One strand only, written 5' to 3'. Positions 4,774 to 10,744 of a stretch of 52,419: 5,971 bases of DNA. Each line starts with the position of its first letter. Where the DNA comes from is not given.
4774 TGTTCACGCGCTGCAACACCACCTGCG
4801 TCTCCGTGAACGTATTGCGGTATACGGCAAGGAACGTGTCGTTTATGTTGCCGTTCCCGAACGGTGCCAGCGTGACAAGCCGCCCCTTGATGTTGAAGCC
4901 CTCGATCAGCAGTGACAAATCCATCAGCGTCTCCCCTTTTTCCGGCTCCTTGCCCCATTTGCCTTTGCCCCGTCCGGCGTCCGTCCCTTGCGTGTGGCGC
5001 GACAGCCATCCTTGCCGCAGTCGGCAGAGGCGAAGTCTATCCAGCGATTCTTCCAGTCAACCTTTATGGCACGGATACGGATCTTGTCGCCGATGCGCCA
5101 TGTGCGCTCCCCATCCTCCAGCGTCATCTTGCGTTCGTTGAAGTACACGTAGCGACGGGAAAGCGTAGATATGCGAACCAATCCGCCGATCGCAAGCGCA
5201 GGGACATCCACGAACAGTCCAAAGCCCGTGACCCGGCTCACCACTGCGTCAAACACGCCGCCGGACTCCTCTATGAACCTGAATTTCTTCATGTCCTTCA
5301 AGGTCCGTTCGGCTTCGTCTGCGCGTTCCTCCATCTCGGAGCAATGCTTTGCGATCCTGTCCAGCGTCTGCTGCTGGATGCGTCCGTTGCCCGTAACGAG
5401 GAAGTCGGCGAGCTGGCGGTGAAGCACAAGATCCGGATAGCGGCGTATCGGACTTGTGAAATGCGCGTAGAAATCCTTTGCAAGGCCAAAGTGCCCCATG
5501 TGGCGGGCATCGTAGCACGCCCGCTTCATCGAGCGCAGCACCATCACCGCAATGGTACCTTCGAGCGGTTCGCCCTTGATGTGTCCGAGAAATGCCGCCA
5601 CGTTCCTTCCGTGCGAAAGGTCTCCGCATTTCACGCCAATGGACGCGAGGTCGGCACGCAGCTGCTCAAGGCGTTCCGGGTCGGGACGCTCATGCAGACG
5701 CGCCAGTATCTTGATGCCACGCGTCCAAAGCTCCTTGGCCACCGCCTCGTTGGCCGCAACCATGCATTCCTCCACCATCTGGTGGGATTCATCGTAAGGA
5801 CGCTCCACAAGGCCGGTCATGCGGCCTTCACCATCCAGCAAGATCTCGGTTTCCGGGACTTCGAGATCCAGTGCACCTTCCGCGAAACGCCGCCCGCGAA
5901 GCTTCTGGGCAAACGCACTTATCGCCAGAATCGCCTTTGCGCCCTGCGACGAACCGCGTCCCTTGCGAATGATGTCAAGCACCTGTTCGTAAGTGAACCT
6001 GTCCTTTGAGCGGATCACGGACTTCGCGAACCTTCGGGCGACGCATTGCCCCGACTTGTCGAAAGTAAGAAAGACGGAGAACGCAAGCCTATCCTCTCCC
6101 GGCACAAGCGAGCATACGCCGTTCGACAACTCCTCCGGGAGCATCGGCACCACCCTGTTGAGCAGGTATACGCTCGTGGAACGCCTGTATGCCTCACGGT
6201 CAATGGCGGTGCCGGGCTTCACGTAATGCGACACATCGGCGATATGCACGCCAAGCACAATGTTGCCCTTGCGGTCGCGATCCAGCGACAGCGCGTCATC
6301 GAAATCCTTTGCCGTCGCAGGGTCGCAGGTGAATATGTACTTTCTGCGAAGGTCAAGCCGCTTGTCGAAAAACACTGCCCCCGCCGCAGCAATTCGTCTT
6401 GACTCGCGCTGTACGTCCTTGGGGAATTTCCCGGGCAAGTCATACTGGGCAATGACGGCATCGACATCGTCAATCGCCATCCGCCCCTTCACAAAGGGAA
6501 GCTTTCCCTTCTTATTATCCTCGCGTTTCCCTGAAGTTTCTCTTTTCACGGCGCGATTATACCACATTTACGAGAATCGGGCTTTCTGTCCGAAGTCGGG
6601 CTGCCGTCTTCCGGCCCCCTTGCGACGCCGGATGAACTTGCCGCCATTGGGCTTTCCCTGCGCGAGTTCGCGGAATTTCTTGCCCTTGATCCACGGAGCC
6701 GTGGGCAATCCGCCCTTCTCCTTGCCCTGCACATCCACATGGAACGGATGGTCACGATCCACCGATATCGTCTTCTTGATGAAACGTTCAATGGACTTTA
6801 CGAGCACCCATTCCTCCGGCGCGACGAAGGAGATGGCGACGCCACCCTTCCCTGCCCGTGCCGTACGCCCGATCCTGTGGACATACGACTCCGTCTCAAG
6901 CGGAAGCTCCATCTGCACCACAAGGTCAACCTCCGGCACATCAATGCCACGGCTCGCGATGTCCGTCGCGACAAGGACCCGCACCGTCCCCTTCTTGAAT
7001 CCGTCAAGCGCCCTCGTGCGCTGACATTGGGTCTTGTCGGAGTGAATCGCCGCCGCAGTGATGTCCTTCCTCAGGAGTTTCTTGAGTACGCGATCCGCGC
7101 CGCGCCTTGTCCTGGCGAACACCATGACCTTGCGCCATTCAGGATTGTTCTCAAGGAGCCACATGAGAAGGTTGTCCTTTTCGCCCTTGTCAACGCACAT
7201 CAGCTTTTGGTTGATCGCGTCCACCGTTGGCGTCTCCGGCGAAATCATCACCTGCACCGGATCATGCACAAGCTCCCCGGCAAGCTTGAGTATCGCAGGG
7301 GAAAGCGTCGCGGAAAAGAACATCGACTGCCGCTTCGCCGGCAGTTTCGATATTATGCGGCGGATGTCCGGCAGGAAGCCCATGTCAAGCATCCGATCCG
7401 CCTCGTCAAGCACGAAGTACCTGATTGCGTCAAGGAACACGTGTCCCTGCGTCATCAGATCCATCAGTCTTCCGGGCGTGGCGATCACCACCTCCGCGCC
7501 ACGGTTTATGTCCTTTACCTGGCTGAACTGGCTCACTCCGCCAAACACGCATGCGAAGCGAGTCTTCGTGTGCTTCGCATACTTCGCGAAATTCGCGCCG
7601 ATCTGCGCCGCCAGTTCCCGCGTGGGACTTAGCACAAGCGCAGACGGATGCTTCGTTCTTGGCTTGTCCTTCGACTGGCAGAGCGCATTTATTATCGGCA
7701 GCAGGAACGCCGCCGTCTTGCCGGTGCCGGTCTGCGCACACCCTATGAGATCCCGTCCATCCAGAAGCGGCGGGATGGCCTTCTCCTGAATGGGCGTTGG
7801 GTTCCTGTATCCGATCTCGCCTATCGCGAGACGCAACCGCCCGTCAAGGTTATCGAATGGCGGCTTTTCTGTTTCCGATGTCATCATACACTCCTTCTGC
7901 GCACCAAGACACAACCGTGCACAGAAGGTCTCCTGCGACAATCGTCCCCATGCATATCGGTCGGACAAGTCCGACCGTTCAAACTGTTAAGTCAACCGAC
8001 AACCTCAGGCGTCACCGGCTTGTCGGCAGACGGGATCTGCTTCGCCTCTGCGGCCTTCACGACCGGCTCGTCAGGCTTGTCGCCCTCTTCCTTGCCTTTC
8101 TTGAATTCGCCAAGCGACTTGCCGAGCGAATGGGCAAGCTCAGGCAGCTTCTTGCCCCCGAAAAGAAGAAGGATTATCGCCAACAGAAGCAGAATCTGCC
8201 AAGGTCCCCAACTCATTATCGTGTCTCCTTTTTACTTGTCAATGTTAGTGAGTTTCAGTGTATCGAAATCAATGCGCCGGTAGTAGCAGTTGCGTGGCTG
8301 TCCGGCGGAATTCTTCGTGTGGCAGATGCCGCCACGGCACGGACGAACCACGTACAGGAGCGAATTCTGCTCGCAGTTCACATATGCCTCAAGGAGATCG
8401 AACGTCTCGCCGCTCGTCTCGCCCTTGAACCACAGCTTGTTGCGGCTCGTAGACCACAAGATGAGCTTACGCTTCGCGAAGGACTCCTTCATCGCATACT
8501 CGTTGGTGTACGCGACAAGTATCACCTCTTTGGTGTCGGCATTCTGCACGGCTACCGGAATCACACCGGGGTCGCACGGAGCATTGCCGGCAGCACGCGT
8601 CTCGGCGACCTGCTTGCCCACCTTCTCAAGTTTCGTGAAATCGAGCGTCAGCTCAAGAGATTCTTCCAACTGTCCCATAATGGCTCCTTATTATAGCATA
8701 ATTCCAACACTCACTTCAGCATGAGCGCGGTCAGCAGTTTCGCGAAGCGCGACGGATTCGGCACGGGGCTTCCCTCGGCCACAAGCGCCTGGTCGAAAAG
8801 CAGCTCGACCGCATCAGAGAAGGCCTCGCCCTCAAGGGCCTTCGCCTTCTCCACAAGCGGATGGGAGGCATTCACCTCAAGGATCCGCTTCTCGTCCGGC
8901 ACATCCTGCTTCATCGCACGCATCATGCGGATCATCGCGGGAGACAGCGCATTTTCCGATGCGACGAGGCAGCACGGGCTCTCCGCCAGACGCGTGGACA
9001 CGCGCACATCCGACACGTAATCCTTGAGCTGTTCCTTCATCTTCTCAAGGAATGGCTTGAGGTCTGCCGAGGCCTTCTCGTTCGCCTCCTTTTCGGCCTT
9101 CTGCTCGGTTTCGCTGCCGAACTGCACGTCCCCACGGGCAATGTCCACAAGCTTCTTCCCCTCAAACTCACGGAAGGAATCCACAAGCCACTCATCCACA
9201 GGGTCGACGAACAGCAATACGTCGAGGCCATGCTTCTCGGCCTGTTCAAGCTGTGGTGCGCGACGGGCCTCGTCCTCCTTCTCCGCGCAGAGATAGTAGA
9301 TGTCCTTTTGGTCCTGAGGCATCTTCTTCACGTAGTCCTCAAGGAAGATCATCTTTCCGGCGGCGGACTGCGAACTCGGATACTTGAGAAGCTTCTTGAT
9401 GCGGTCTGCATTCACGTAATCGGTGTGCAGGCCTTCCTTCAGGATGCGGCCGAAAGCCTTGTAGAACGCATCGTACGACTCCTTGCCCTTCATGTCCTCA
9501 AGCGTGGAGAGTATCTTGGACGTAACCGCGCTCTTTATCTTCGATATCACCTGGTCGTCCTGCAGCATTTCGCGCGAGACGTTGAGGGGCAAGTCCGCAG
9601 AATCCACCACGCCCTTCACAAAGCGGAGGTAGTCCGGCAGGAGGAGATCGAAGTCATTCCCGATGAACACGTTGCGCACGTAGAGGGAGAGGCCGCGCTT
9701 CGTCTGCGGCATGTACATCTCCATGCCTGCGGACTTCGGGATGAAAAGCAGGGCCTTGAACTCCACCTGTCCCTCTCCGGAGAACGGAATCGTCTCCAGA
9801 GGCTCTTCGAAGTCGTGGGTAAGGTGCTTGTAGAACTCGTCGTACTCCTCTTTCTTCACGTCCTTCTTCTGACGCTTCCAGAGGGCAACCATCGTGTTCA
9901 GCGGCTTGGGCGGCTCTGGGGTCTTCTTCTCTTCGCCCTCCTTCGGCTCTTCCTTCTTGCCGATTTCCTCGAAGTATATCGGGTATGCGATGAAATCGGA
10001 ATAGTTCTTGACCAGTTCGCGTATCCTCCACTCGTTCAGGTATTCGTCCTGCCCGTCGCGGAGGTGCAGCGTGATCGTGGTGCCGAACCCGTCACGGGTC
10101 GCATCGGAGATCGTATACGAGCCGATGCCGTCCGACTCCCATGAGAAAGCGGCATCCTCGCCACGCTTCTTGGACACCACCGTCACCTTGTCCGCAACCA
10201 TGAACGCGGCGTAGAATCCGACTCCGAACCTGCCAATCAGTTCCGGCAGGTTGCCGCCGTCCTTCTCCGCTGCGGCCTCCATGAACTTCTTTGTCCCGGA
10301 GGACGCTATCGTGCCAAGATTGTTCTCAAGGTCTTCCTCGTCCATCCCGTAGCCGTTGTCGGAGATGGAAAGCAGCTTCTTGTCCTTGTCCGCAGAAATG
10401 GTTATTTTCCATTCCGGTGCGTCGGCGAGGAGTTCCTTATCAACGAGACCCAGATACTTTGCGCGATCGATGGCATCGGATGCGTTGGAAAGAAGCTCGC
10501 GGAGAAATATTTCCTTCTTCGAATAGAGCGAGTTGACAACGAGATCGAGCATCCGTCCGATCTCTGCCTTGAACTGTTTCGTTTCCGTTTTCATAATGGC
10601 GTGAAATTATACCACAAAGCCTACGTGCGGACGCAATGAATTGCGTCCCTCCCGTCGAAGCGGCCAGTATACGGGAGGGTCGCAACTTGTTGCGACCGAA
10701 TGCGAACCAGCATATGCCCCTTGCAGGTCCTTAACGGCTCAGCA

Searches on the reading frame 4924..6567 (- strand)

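Call 53: search_protein_families(library=pfam, max_evalue=0.01, proteins=[window:4924-6567:-])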
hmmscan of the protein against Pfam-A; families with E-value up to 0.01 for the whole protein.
window:4924-6567:- (547 aa): 2 families
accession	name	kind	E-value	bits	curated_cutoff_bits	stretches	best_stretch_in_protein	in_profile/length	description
PF00773.25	RNB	-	3e-105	352.5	29.3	1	70-390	1-324/326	RNB domain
PF00575.29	S1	-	6.4e-09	36.5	22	1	434-511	3-70/74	S1 RNA binding domain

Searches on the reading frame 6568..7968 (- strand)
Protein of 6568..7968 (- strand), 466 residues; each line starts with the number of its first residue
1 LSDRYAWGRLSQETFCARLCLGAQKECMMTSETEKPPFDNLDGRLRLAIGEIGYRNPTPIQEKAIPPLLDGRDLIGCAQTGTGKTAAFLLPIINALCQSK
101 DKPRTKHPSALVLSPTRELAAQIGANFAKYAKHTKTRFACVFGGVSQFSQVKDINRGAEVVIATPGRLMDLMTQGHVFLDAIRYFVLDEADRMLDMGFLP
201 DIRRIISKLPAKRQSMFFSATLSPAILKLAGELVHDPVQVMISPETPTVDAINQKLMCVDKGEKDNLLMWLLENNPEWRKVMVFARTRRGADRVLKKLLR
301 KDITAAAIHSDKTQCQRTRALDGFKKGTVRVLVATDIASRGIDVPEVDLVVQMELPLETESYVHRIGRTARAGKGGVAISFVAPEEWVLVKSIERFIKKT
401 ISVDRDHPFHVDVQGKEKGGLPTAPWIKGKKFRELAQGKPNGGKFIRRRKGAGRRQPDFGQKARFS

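Call 10: search_protein_families(library=pfam, proteins=[window:6568-7968:-])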
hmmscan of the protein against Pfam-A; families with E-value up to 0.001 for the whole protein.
window:6568-7968:- (466 aa): 3 families
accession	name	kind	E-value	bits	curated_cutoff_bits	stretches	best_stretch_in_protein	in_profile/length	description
PF00270.35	DEAD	-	7.3e-52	175.9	26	1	58-224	1-162/167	DEAD/DEAH box helicase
PF00271.37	Helicase_C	-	1.5e-30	106.1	23.5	1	264-373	2-110/110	Helicase conserved C-terminal domain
PF04851.21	ResIII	-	1.8e-08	34.9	22.5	1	78-222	30-162/164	Type III restriction enzyme, res subunit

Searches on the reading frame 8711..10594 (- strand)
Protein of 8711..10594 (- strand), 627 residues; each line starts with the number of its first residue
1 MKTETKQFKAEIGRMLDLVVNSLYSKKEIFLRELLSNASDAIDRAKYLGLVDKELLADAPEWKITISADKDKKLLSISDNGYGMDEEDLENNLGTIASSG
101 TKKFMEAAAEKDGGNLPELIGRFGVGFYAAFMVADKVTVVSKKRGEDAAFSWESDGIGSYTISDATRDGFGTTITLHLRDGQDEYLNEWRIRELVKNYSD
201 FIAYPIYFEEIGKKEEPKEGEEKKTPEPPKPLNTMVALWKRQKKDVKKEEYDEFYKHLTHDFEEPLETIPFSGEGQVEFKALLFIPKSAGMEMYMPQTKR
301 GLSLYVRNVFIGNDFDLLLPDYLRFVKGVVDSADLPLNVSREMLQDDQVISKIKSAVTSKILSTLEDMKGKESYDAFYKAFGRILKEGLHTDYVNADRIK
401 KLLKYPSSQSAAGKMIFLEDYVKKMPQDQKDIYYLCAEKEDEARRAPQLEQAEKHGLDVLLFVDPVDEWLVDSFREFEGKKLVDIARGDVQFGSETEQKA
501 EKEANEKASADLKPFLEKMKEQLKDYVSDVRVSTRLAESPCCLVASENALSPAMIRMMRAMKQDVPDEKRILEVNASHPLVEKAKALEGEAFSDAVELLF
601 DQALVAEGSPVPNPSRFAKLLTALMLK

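Call 10: search_protein_families(library=pfam, proteins=[window:8711-10594:-])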
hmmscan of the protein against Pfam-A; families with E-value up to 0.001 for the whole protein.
window:8711-10594:- (627 aa): 3 families
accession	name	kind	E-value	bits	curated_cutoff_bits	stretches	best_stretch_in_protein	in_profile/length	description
PF00183.23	HSP90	-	7e-129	431.5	24.4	2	214-625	64-486/518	Hsp90 protein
PF13589.12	HATPase_c_3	-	5.6e-15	56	25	1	47-157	21-108/137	Histidine kinase-, DNA gyrase B-, and HSP90-like ATPase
PF02518.31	HATPase_c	-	7.6e-07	30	26.4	1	28-179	3-108/111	Histidine kinase-, DNA gyrase B-, and HSP90-like ATPase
